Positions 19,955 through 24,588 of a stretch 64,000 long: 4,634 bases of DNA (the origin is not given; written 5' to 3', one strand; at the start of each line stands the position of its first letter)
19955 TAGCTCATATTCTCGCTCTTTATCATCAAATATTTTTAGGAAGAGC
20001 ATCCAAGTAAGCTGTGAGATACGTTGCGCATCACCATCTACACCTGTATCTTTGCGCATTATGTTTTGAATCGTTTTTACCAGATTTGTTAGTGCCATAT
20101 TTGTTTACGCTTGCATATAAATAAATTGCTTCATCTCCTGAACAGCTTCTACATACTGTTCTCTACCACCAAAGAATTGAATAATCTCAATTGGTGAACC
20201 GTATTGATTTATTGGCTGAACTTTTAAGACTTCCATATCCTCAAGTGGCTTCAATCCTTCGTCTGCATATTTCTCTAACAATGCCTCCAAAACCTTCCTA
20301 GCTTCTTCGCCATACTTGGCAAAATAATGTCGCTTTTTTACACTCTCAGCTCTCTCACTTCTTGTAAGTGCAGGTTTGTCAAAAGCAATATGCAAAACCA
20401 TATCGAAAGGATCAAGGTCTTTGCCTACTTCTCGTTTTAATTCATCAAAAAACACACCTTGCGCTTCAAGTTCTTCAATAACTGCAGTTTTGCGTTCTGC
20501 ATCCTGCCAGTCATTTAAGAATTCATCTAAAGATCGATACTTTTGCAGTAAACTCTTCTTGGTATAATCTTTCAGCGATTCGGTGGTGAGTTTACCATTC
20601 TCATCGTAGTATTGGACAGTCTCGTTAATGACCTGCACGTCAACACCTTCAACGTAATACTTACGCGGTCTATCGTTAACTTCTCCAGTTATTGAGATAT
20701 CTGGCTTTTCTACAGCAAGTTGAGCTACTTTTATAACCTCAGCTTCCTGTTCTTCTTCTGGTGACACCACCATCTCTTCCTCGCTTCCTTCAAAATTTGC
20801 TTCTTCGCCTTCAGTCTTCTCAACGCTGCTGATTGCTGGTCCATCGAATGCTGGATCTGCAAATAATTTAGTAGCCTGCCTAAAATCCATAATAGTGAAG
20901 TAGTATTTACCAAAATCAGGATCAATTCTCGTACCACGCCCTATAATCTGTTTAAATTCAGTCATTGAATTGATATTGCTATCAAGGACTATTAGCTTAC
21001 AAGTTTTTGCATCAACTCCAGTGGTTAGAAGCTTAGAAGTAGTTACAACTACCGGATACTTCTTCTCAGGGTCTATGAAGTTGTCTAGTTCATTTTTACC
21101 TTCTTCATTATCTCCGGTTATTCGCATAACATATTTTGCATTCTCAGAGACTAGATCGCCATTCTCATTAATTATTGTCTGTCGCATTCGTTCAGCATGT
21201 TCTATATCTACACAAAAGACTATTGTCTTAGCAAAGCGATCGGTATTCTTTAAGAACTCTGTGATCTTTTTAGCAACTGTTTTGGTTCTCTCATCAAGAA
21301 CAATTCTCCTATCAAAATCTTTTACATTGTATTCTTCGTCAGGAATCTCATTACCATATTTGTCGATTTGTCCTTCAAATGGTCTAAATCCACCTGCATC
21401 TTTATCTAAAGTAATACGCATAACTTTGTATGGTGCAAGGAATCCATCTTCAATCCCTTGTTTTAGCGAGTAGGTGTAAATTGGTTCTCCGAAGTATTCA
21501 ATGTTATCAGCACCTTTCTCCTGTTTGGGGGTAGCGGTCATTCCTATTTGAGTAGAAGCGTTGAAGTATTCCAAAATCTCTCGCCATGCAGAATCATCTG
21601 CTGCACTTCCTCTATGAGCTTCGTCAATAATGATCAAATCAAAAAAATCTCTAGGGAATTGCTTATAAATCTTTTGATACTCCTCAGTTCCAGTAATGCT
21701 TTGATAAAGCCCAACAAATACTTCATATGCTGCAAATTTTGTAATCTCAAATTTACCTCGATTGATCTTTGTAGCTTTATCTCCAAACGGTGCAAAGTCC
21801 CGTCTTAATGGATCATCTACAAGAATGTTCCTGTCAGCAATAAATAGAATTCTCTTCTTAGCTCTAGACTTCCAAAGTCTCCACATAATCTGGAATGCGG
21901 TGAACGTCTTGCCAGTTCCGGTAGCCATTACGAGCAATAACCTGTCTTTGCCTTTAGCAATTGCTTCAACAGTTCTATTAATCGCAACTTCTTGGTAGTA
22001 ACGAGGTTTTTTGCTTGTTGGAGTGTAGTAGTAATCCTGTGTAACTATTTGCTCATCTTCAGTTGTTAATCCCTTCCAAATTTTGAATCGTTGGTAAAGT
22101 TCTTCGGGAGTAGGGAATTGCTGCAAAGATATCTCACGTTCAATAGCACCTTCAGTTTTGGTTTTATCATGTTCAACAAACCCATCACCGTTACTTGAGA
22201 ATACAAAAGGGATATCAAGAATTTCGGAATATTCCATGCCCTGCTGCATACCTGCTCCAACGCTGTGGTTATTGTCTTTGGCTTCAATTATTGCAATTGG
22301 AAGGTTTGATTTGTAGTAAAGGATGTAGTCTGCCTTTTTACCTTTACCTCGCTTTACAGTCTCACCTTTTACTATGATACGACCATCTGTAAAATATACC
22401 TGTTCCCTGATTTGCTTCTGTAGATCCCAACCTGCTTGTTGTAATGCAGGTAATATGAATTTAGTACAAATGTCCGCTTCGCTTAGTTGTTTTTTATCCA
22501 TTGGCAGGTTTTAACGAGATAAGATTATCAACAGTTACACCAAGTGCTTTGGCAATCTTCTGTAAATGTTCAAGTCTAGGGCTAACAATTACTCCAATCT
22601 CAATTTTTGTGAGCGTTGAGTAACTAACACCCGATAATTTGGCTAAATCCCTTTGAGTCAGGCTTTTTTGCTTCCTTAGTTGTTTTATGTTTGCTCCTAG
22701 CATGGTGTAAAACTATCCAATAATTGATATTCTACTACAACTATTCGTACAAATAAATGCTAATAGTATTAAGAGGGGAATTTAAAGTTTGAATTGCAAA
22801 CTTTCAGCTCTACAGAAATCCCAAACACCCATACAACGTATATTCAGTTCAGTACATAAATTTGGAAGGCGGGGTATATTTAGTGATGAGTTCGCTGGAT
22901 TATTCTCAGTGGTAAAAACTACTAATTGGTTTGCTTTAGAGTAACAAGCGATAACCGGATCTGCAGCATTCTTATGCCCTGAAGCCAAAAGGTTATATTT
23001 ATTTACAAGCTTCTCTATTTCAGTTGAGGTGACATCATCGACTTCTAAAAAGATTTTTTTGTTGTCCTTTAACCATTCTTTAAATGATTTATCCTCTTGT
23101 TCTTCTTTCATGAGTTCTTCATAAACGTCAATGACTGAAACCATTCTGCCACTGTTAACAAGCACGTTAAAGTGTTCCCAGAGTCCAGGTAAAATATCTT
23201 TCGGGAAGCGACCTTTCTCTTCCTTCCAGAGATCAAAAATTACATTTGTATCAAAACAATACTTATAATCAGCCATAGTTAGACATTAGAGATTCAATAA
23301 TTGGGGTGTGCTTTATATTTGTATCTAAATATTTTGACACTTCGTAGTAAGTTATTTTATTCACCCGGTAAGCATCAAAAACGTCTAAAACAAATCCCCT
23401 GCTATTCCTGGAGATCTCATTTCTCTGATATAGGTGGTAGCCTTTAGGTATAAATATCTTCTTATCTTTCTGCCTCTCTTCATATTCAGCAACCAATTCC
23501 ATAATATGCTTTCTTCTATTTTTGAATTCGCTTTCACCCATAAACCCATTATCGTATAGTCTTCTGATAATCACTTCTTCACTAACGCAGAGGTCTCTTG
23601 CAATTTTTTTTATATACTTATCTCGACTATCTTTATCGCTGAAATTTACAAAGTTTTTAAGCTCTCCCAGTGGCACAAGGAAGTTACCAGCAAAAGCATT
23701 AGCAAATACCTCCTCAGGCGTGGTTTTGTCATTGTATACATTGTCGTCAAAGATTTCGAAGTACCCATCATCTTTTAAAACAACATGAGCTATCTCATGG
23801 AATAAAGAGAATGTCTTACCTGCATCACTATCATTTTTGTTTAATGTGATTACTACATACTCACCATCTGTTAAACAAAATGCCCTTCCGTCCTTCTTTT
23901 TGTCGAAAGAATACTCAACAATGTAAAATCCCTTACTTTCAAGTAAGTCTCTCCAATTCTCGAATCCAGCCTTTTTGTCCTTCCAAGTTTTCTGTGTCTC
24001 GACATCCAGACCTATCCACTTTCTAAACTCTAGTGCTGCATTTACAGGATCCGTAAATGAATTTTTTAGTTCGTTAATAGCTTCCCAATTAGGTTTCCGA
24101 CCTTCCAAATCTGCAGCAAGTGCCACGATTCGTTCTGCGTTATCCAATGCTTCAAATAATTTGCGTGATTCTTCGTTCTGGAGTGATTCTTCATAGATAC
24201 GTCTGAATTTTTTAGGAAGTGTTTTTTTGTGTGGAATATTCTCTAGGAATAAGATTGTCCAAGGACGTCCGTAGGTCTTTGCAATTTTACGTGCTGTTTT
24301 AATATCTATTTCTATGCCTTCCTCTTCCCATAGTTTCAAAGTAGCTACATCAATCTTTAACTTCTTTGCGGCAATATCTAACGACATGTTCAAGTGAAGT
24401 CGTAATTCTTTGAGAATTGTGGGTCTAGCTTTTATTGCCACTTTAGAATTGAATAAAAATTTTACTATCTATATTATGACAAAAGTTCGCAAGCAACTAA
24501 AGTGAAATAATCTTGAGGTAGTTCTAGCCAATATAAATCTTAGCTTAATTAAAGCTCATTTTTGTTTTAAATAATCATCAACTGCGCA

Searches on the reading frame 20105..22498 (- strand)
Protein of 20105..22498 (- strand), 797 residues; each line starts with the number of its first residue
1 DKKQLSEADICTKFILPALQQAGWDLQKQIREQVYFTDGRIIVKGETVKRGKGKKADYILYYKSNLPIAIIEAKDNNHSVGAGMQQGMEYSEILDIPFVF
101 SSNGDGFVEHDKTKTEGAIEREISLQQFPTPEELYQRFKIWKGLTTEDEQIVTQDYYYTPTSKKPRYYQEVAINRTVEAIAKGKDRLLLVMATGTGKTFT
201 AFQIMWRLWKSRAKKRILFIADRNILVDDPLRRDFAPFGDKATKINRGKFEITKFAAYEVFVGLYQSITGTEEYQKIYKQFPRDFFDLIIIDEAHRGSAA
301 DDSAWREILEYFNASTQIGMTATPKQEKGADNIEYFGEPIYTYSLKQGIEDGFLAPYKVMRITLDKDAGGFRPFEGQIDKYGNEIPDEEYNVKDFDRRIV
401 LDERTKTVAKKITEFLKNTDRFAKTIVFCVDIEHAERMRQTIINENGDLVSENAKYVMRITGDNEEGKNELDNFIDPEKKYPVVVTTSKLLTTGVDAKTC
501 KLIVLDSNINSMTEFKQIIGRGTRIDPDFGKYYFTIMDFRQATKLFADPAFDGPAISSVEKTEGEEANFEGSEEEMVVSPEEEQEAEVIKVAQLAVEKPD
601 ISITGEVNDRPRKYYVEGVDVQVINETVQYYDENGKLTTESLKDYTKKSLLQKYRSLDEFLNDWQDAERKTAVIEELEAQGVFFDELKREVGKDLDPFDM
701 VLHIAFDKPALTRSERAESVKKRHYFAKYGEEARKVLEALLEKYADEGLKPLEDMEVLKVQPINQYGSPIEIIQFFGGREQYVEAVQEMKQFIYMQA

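Call 10: search_protein_families(library=pfam, proteins=[window:20105-22498:-], max_evalue=0.01)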
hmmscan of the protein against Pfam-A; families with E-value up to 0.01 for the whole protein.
window:20105-22498:- (797 aa): 9 families
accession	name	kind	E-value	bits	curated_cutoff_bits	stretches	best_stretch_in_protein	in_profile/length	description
PF04851.21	ResIII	-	2.9e-44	151.3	22.5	1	163-325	2-163/164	Type III restriction enzyme, res subunit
PF08463.15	EcoEI_R_C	-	1.3e-31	110.3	24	1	640-794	1-163/163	EcoEI R protein C-terminal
PF18766.7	SWI2_SNF2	-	5.1e-18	66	26.7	1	168-357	1-188/221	SWI2/SNF2 ATPase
PF00270.35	DEAD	-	1.4e-11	44.9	26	1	175-326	6-162/167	DEAD/DEAH box helicase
PF04313.20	HSDR_N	-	3.3e-10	40.6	25.1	1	47-116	119-196/198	Type I restriction enzyme R protein N terminus (HSDR_N)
PF00271.37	Helicase_C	-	1.5e-06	28.9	23.5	1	410-525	4-109/110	Helicase conserved C-terminal domain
PF13588.12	HSDR_N_2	-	7.7e-05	23.2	25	1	41-107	24-91/110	Type I restriction enzyme R protein N terminus (HSDR_N)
PF00176.29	SNF2-rel_dom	-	0.00051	19.7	24.9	1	193-331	26-170/290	SNF2-related domain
PF13086.12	AAA_11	-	0.00097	19.4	27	0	187-245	19-79/257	AAA domain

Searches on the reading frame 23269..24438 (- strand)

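Call 29: search_protein_families(library=pfam, proteins=[window:23269-24438:-], max_evalue=0.0001)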
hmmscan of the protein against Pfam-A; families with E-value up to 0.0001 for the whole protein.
window:23269-24438:- (389 aa): 2 families
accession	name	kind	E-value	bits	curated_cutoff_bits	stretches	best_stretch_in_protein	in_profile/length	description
PF06114.19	Peptidase_M78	-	3.9e-17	62.6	22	1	180-294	14-122/123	IrrE N-terminal-like domain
PF01381.28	HTH_3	-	4.8e-07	30.2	23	1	9-61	1-53/55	Helix-turn-helix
